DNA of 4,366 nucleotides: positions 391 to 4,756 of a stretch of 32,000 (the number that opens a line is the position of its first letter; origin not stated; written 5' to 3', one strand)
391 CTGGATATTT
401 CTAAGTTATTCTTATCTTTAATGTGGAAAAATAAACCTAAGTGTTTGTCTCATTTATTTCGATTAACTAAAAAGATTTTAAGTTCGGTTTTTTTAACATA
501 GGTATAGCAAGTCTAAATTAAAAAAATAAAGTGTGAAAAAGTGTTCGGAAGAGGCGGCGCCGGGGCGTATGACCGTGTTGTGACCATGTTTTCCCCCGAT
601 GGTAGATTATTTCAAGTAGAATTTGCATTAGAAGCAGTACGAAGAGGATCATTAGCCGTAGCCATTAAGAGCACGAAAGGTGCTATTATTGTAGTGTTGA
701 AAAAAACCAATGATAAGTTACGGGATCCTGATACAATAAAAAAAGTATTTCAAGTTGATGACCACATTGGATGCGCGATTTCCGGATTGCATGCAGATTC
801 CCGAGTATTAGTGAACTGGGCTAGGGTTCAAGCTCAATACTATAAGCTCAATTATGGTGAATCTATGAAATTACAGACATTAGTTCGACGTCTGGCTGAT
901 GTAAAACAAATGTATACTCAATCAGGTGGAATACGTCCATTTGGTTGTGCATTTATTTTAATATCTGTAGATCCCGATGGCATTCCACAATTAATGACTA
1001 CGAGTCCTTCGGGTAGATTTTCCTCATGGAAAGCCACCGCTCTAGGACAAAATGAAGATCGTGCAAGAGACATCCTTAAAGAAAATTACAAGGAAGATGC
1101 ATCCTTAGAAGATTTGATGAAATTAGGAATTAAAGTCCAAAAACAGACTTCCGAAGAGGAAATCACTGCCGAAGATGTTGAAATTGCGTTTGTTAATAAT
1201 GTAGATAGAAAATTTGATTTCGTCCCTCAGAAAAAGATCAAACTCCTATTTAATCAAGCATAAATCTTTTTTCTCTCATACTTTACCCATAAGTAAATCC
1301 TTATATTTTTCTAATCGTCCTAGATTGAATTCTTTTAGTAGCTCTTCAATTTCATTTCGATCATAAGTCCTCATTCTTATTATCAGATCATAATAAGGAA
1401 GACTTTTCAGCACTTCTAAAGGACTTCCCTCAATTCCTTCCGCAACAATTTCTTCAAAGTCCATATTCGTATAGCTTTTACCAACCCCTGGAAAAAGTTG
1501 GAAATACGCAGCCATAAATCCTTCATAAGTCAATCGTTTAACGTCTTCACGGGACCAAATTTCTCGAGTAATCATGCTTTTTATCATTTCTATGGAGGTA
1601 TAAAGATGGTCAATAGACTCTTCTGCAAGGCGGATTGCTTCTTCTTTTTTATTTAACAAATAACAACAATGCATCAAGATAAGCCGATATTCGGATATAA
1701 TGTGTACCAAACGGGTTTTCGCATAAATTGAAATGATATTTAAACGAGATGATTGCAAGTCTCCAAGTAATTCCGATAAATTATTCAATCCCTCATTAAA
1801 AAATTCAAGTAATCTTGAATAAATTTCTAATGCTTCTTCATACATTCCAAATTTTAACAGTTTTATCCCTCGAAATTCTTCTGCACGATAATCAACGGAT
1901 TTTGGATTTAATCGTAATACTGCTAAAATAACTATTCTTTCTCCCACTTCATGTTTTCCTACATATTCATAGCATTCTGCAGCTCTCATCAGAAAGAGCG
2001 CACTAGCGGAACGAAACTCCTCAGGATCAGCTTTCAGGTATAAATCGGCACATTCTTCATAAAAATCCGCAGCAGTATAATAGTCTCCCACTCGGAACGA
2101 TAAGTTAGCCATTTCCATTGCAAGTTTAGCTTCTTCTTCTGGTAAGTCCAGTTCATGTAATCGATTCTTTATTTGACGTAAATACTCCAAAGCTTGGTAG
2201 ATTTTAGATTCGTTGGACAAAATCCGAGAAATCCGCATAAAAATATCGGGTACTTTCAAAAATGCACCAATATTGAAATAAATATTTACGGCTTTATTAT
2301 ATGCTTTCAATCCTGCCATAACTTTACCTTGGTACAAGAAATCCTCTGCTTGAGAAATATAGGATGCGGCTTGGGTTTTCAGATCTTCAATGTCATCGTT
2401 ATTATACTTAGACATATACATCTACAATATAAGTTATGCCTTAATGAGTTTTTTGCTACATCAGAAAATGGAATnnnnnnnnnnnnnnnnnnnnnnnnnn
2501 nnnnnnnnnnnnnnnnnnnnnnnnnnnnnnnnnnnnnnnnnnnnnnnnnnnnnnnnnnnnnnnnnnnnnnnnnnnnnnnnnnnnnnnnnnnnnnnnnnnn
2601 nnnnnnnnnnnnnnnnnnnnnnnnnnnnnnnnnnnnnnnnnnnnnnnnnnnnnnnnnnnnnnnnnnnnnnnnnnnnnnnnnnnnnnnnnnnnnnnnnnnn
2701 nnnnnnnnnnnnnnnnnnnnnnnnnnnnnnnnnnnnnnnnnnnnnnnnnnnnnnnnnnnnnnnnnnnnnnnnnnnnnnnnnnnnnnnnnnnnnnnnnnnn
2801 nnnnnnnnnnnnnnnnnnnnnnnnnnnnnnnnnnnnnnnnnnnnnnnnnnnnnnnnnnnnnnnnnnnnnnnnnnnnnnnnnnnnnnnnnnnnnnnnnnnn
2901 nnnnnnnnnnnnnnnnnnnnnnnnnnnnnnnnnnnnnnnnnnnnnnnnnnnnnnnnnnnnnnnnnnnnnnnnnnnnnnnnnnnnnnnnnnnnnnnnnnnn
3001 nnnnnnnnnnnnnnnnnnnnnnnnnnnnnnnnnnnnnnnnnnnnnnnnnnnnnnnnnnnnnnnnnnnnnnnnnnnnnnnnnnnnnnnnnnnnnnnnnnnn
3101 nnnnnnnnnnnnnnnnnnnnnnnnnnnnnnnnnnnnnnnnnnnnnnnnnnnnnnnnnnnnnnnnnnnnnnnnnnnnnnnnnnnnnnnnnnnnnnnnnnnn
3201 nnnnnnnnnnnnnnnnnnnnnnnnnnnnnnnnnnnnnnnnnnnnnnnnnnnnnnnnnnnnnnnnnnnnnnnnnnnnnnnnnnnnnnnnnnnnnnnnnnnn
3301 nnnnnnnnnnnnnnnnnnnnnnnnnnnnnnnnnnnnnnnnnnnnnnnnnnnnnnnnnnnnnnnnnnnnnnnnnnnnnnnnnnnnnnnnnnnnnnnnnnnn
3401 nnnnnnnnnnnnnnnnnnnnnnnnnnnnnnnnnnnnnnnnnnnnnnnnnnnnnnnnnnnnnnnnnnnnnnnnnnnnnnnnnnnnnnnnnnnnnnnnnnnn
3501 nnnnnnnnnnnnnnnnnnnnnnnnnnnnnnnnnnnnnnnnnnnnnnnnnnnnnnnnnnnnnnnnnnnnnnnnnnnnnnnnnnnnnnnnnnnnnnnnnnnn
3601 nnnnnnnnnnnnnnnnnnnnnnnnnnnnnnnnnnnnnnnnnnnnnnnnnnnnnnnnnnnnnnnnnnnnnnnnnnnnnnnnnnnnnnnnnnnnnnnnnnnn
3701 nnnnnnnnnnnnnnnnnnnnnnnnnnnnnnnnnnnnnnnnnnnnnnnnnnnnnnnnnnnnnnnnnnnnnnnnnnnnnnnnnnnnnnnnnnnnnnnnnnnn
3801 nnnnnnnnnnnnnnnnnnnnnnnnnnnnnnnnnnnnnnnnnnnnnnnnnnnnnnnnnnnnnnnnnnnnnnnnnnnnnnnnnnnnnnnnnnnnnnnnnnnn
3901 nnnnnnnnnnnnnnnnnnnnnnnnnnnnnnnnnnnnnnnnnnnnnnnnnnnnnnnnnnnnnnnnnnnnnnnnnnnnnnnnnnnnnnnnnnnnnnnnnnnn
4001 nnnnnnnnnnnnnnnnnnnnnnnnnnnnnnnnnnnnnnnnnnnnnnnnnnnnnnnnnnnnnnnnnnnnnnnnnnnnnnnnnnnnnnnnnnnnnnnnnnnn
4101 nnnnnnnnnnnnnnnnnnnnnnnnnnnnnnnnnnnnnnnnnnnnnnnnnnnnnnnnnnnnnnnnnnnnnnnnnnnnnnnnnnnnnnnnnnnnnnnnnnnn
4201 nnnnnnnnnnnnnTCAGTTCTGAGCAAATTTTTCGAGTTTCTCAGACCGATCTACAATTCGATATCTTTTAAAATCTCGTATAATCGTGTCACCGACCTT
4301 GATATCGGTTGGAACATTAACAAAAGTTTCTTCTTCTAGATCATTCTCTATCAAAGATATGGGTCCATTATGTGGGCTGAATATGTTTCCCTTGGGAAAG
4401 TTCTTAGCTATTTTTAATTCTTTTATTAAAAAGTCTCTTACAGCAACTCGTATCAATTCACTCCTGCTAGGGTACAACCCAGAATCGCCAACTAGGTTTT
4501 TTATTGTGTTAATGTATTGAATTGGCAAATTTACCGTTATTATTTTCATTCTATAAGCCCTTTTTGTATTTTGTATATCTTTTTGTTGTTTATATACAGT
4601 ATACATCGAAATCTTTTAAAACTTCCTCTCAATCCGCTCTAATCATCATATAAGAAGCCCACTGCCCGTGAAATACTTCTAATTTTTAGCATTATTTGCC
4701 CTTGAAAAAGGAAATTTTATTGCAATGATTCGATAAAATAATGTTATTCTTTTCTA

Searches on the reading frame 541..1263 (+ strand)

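Call 8: search_protein_families(library=pfam, proteins=[window:541-1263:+])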
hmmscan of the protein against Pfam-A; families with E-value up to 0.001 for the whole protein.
window:541-1263:+ (240 aa): 2 families
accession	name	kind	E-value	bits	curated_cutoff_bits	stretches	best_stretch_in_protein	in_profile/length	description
PF00227.31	Proteasome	-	4.2e-51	173.7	22.4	1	33-217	1-188/189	Proteasome subunit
PF10584.14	Proteasome_A_N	-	6.2e-11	42.2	27.7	1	10-32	1-23/23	Proteasome subunit A N-terminal signature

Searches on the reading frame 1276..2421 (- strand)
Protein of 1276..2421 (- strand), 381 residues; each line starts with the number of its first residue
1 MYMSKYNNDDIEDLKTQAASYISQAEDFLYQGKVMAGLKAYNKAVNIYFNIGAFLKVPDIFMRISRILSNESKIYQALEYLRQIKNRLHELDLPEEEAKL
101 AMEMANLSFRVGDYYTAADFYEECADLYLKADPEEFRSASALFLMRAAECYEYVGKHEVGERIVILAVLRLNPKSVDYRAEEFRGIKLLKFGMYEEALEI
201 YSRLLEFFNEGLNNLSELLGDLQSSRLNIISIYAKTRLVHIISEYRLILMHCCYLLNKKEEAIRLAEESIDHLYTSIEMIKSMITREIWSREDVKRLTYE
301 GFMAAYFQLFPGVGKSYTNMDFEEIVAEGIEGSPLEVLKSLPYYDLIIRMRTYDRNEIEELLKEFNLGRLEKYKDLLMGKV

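Call 8: search_protein_families(library=pfam, proteins=[window:1276-2421:-])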
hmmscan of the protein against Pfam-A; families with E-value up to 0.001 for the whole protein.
window:1276-2421:- (381 aa): 3 families
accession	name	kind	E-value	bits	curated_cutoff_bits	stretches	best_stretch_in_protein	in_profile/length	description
PF14938.12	SNAP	-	3.1e-08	33.9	25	1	14-129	70-186/282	Soluble NSF attachment protein, SNAP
PF13424.12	TPR_12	-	9.6e-06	26.1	30.1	0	98-158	3-62/77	Tetratricopeptide repeat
PF13428.12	TPR_14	-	0.00092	20.1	23.5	0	188-208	11-31/44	Tetratricopeptide repeat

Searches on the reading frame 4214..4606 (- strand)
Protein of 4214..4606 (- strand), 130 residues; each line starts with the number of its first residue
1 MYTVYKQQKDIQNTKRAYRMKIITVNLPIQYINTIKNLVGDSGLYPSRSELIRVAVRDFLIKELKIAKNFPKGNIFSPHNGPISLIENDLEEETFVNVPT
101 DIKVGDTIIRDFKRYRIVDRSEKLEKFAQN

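Call 8: search_protein_families(library=pfam, proteins=[window:4214-4606:-])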
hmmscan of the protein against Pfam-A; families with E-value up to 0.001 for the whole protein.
window:4214-4606:- (130 aa): 2 families
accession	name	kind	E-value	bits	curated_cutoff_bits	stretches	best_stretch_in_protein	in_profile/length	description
PF17723.7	RHH_8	-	0.00032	21.2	25.4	1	23-67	6-49/119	Ribbon-Helix-Helix transcriptional regulator family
PF01402.27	RHH_1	-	0.00033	21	20.5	1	23-61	2-38/39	Ribbon-helix-helix protein, copG family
